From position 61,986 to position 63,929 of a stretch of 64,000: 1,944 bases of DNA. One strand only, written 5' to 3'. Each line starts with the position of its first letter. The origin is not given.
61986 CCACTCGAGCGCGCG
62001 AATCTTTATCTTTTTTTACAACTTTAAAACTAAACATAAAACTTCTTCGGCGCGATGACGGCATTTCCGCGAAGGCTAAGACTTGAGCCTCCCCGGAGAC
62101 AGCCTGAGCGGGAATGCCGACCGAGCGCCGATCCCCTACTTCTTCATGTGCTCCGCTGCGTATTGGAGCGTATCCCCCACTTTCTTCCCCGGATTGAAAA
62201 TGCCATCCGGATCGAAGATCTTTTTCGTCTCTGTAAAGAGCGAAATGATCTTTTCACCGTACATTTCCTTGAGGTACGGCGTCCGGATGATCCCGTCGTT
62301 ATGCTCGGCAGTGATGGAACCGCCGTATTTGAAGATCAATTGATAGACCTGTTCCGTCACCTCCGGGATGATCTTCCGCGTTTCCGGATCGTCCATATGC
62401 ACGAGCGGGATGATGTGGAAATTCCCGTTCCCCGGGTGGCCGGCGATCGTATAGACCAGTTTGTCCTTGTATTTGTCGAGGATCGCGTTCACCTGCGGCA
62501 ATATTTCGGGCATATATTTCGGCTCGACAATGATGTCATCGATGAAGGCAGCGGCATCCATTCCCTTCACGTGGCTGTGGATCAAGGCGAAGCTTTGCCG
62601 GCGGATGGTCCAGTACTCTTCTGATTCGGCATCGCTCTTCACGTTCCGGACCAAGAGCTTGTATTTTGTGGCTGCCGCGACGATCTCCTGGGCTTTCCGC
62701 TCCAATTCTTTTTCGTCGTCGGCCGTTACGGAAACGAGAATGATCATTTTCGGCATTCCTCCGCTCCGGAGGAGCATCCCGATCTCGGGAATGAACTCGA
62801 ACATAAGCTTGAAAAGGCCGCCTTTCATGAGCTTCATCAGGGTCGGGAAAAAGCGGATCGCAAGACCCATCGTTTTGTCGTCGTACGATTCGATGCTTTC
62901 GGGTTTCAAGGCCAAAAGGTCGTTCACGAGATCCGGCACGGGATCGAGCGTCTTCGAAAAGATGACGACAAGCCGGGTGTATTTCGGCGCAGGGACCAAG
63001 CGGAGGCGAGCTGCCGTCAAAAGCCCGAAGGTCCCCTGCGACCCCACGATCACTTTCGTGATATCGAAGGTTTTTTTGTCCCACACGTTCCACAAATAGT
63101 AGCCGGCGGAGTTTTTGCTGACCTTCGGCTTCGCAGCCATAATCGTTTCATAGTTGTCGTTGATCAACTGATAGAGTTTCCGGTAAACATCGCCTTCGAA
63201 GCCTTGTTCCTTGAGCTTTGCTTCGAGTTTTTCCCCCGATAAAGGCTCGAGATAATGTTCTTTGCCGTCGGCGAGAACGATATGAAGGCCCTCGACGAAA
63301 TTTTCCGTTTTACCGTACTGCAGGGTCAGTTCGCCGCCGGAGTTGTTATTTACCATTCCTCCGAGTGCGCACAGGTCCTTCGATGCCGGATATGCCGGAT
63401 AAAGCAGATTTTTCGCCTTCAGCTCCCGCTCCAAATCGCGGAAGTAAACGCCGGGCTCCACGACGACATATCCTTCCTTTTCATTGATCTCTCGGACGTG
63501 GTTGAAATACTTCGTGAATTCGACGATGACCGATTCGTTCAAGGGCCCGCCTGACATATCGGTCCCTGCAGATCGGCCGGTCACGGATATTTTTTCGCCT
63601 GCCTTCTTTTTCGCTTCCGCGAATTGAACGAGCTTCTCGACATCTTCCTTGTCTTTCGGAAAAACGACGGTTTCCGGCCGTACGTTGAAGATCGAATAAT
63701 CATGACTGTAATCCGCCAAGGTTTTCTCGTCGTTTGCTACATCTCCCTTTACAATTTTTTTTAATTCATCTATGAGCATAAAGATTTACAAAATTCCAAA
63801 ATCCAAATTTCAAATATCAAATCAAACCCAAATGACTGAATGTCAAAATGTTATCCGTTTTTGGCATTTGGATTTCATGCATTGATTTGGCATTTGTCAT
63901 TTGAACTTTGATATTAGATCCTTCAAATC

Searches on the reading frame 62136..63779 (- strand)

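Call 8: search_protein_families(library=pfam, proteins=[window:62136-63779:-], max_evalue=0.01)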
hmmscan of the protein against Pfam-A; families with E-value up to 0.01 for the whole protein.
window:62136-63779:- (547 aa): 2 families
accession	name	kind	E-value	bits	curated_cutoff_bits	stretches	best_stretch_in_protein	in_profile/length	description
PF02913.24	FAD-oxidase_C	-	5.8e-41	141.3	21.2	1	265-532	2-247/248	FAD linked oxidases, C-terminal domain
PF01565.28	FAD_binding_4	-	1.5e-32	112.6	26.4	1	35-174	1-135/139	FAD binding domain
